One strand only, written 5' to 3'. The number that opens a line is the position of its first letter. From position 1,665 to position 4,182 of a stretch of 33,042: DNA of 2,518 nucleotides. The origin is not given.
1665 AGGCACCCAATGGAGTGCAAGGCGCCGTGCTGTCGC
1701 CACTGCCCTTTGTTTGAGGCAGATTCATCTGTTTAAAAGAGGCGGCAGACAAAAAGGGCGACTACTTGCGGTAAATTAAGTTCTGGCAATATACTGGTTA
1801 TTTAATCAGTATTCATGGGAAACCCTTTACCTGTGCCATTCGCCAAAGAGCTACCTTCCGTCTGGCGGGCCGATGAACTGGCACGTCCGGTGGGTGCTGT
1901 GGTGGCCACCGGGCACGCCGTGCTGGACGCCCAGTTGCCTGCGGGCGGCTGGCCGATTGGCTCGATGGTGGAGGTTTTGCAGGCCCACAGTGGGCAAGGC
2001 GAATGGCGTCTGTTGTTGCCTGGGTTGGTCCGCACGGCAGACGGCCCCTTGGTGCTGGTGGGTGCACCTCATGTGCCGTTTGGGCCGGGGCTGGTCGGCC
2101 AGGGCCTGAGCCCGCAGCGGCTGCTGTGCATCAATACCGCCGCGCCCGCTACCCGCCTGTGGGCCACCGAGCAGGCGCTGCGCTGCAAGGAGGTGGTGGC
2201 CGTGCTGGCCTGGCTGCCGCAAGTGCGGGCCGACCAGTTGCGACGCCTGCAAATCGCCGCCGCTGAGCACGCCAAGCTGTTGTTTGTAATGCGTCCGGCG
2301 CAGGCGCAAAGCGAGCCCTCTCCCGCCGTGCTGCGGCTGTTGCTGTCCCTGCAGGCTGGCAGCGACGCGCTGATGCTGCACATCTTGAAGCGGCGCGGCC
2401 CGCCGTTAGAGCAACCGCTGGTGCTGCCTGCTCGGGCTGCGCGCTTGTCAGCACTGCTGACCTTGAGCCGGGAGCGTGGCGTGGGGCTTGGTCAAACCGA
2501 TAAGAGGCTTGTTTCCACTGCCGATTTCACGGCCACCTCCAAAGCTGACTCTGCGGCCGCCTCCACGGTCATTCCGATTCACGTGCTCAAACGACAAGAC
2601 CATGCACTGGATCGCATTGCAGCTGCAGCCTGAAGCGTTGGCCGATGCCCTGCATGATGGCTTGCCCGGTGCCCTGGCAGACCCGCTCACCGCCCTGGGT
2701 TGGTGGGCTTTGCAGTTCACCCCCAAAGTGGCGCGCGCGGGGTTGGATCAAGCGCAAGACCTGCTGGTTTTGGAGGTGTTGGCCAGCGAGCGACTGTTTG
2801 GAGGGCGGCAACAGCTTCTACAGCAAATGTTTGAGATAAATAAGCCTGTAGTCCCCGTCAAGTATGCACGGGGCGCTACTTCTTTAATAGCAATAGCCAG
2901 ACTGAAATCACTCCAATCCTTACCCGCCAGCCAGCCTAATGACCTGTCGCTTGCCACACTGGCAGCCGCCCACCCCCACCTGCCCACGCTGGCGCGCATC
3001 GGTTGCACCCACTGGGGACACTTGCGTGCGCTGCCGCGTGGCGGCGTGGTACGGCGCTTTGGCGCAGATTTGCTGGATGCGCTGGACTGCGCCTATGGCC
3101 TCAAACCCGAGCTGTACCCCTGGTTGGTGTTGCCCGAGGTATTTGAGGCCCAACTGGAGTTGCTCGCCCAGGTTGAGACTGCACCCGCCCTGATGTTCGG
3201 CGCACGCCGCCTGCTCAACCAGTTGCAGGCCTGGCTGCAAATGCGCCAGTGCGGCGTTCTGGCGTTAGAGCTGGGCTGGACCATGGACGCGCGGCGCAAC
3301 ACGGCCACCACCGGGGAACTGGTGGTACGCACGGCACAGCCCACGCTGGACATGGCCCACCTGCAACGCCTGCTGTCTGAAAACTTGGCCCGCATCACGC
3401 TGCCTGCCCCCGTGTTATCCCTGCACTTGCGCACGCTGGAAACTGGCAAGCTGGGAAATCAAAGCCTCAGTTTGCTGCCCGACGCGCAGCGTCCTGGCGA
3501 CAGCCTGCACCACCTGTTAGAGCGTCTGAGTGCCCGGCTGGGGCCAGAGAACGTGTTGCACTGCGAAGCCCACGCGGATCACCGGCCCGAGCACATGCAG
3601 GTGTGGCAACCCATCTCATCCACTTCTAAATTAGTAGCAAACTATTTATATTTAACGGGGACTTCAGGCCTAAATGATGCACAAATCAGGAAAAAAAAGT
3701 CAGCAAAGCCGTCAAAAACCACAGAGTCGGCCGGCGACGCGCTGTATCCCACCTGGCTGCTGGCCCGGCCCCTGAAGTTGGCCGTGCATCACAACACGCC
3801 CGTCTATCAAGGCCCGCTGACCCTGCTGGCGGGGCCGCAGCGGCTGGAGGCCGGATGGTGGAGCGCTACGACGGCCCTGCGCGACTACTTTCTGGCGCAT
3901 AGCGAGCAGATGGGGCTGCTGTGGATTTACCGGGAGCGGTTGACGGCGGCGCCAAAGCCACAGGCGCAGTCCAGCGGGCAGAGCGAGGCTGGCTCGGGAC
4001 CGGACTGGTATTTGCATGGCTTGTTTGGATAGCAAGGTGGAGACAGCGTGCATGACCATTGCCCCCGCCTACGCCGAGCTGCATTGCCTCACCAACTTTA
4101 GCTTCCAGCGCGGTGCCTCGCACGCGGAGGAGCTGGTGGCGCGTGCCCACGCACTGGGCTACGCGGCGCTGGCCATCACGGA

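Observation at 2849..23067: Unrecognised AT-rich structured repeat family (wTGCT-N11-AGCrA-N14-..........), mostly inserted in-frame inside conserved genes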

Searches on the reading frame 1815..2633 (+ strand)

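Call 14: search_protein_families(library=pfam, proteins=[window:1815-2633:+])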
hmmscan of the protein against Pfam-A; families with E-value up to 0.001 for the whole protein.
window:1815-2633:+ (272 aa): 0 families

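Call 35: search_protein_families(library=ncbifam, proteins=[window:1815-2633:+], max_evalue=0.01)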
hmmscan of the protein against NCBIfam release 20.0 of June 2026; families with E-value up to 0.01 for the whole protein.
window:1815-2633:+ (272 aa): 3 families
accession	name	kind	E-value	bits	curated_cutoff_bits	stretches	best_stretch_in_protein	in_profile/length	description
NF033429.2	ImuA_translesion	equivalog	1.1e-59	201.4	150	1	15-195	1-181/181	translesion DNA synthesis-associated protein ImuA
TIGR00623.2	SOS_SulA_coli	exception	1.3e-08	34.8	150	1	96-168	80-153/168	SOS-induced cell division inhibitor SulA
NF007892.0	PRK10595.1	equivalog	2.3e-08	34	162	1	96-170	82-156/169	cell division inhibitor SulA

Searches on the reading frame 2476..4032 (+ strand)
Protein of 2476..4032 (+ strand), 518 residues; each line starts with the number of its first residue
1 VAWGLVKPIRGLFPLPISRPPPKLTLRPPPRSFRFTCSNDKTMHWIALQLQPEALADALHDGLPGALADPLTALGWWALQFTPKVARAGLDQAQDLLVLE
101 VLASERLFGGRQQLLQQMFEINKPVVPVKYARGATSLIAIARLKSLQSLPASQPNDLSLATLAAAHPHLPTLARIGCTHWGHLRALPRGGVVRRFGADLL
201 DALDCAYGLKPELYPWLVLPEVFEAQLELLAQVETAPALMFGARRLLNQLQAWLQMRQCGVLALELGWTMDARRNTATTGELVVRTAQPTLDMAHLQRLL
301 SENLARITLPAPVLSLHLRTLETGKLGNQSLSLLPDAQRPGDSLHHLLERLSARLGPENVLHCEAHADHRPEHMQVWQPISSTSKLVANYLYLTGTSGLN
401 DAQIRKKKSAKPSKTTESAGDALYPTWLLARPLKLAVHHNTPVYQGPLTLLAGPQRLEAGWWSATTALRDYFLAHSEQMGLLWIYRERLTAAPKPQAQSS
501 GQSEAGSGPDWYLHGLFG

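Call 14: search_protein_families(library=pfam, proteins=[window:2476-4032:+])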
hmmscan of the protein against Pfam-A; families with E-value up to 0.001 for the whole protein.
window:2476-4032:+ (518 aa): 0 families

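Call 28: find_homologous_proteins(query=window:2602-4032:+, max_evalue=1e-20)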
Query window:2602-4032:+ (476 aa): 5656 proteins with E <= 1e-20 among 8000 candidates; the best 120 are listed.
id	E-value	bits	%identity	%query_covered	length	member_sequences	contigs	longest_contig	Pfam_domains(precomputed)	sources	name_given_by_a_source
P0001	4.7e-298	1007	95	100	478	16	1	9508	-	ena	-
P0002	4.6e-249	845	83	100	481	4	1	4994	-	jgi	jgi:protein ImuB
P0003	1.4e-232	791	78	100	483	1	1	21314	-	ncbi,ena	-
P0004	2.5e-231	787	77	100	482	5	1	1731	-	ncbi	-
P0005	1.5e-189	649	79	81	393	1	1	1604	-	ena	-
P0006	9.8e-186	637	66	100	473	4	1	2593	-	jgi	jgi:protein ImuB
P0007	1.9e-184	632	67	100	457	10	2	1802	-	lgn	-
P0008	4.3e-184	631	67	100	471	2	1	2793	-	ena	-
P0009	2.0e-183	629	66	100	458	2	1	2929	-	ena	-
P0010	1.8e-181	623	64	100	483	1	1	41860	-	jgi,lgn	jgi:protein ImuB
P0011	2.2e-181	622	66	100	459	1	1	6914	-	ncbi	ncbi:MAG: DNA polymerase Y family protein [Rhodoferax sp.]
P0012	2.4e-181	622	65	100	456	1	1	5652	-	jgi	jgi:protein ImuB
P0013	3.2e-181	622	64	100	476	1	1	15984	-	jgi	jgi:protein ImuB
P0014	6.0e-181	621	66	100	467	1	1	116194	-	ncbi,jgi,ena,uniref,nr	ncbi:Y-family DNA polymerase [Rhodoferax sp. UBA5149]|uniref:Y-family DNA polymerase n=1 Tax=Rhodofe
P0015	3.4e-180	618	64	100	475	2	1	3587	-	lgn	-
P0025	9.2e-175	600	63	100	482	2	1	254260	-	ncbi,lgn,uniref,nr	ncbi:Y-family DNA polymerase [Rhodoferax ferrireducens]|uniref:Y-family DNA polymerase n=1 Tax=Rhodo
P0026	2.2e-173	596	65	100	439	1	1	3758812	-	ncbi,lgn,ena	-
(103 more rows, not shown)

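Call 31: find_encoding_contigs(protein=P0026, flank=10000, max_places=1)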
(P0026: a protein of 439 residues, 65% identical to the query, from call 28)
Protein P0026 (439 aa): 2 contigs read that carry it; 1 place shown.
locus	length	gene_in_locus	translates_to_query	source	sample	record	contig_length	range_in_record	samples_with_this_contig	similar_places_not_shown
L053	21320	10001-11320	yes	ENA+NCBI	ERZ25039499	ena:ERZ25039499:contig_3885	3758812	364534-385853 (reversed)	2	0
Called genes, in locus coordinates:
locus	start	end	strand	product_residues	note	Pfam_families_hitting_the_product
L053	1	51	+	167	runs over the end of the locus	-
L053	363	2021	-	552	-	PF00118:Cpn60_TCP1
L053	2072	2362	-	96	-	PF00166:Cpn10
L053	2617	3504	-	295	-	PF00892:EamA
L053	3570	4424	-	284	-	PF03446:NAD_binding_2, PF03807:F420_oxidored, PF14833:NAD_binding_11 (weak)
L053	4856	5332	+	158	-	PF05425:CopD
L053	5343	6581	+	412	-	PF00083:Sugar_tr (weak), PF07690:MFS_1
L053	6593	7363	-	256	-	-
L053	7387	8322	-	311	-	PF02470:MlaD (faint), PF06103:DUF948 (faint)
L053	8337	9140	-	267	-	PF02405:MlaE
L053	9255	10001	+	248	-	-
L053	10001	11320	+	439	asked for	-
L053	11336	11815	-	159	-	PF01814:Hemerythrin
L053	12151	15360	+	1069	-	PF02811:PHP, PF07733:DNA_pol3_alpha, PF17657:DNA_pol3_finger, PF14579:HHH_6, PF01336:tRNA_anti-codon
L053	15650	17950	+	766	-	PF02922:CBM_48 (weak), PF00128:Alpha-amylase, PF21331:Isoamylase_C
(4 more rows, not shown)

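Call 32: find_encoding_contigs(protein=P0025, flank=10000, max_places=1)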
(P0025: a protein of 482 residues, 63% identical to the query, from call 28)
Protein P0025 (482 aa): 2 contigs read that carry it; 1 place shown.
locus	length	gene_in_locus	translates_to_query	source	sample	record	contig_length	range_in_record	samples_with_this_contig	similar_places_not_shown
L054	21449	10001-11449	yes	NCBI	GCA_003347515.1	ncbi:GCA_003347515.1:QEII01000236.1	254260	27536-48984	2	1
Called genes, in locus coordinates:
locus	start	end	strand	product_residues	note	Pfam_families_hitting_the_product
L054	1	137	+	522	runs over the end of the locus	PF00342:PGI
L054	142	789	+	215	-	PF00702:Hydrolase (weak)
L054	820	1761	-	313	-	PF00561:Abhydrolase_1 (weak), PF12146:Hydrolase_4, PF12697:Abhydrolase_6, PF00326:Peptidase_S9 (faint)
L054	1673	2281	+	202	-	-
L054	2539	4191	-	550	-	PF00118:Cpn60_TCP1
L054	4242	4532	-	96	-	PF00166:Cpn10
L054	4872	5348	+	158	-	PF05425:CopD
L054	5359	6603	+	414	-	PF00083:Sugar_tr (weak), PF07690:MFS_1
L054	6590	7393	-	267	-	-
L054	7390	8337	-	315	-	-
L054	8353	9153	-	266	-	PF02405:MlaE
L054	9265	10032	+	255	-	-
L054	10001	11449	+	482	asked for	-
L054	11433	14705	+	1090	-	PF02811:PHP, PF07733:DNA_pol3_alpha, PF17657:DNA_pol3_finger, PF14579:HHH_6, PF01336:tRNA_anti-codon (weak)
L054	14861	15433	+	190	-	-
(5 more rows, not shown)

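Call 34: search_solved_structures(query=window:2602-4032:+, max_evalue=10, show_alignments=3)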
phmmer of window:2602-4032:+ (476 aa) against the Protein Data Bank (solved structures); distinct sequences matched with E-value up to 10: 1.
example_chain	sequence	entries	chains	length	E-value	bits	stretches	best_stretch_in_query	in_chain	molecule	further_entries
3rqi_A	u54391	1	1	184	0.76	12.1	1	246-281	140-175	Response regulator protein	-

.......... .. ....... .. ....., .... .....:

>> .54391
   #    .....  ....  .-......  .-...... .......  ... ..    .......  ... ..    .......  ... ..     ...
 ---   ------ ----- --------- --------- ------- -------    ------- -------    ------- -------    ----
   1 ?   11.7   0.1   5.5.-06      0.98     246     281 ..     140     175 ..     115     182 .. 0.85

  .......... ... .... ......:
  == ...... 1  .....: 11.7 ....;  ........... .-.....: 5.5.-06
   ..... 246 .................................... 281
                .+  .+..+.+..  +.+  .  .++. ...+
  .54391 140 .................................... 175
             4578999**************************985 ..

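Call 35: search_protein_families(library=ncbifam, proteins=[window:2602-4032:+], max_evalue=0.01)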
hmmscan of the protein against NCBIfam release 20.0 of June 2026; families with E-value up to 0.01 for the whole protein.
window:2602-4032:+ (476 aa): 0 families

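Call 42: search_protein_representatives(protein=window:2602-4032:+)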
Query: 476 residues. Proteins with E-value up to 0.001 (for the whole library): 5209; up to 1e-10: 2525; up to 1e-30: 559. The best 150 are listed.
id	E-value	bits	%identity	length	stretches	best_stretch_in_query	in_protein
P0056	1.2e-165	568.7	64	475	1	1-475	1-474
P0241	4.1e-155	534.0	68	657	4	105-342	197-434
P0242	2.7e-148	511.5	68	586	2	1-347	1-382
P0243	1.8e-142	492.3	61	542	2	10-422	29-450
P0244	2.0e-137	475.7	63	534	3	50-421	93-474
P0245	2.4e-130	452.3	57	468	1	1-476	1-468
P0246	6.1e-130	451.0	56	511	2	51-475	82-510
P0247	8.9e-124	430.6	59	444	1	1-454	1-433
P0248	6.7e-111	388.2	55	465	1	22-474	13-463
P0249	1.4e-110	387.1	69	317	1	180-476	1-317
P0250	4.4e-108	378.9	52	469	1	1-451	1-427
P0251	1.1e-103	364.4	55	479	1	1-475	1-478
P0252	8.5e-102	358.2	51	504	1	30-475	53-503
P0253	1.1e-101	357.8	52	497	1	1-475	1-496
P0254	4.5e-101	355.8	51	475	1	27-476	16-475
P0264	1.3e-90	321.3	49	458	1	2-475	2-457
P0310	2.6e-66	241.2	45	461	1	27-474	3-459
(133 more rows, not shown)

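Call 54: find_encoding_contigs(protein=P0003, flank=10000, max_places=1)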
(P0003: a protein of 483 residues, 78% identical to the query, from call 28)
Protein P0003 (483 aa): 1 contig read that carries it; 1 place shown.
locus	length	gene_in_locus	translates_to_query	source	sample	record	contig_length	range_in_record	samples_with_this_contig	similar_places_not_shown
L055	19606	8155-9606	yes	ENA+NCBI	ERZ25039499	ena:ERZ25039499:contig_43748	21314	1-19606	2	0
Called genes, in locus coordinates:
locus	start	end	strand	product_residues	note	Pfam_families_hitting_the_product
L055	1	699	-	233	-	?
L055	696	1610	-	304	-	PF02470:MlaD (faint)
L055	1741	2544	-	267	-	PF02405:MlaE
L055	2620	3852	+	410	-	PF00083:Sugar_tr, PF07690:MFS_1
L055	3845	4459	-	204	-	PF02798:GST_N, PF13417:GST_N_3, PF13409:GST_N_2, PF13410:GST_C_2, PF00043:GST_C (weak)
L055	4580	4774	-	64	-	-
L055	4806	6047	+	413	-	PF00515:TPR_1 (faint), PF07719:TPR_2 (faint)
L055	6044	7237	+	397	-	PF13795:HupE_UreJ_2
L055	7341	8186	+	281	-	-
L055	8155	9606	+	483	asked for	-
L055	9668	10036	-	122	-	PF02452:PemK_toxin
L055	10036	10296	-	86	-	-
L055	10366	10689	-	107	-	PF02452:PemK_toxin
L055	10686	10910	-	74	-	-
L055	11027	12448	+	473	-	PF02811:PHP, PF07733:DNA_pol3_alpha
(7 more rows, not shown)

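Call 55: find_encoding_contigs(protein=P0001, flank=10000, max_places=1)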
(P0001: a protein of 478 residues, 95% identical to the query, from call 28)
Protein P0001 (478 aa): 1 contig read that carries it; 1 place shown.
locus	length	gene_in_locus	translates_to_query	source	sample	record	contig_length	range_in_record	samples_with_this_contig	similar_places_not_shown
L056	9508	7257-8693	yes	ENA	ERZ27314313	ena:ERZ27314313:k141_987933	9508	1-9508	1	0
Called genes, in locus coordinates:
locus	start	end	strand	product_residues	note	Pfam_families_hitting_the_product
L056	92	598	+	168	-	-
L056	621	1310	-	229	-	-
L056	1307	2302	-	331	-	PF02470:MlaD (weak)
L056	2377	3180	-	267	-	PF02405:MlaE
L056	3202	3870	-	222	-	PF00462:Glutaredoxin (weak), PF02798:GST_N, PF13409:GST_N_2, PF13417:GST_N_3, PF00043:GST_C (weak), PF13410:GST_C_2, PF14497:GST_C_3 (weak)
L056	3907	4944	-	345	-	PF00165:HTH_AraC (faint), PF12625:Arabinose_bd, PF12833:HTH_18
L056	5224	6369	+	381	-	PF01571:GCV_T, PF08669:GCV_T_C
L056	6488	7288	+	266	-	-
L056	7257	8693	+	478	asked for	-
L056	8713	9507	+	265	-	?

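Call 66: find_encoding_contigs(protein=P0310, flank=6000, max_places=1)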
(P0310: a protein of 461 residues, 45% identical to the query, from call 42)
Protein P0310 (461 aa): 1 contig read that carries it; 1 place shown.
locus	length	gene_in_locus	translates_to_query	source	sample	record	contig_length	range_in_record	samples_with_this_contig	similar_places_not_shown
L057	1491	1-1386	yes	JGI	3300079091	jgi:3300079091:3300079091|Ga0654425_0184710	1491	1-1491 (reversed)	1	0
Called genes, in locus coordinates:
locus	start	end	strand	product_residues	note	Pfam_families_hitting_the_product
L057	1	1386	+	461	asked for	?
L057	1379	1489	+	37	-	?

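Call 67: find_encoding_contigs(protein=P0264, flank=6000, max_places=1)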
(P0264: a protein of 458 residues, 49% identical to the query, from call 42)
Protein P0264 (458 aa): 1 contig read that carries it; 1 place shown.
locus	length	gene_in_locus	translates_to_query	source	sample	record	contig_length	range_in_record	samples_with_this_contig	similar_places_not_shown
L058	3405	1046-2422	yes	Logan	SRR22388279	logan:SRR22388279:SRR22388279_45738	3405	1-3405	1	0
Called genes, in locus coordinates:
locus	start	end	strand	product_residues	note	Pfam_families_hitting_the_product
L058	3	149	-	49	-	?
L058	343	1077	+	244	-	-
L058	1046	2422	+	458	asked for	-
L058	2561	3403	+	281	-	?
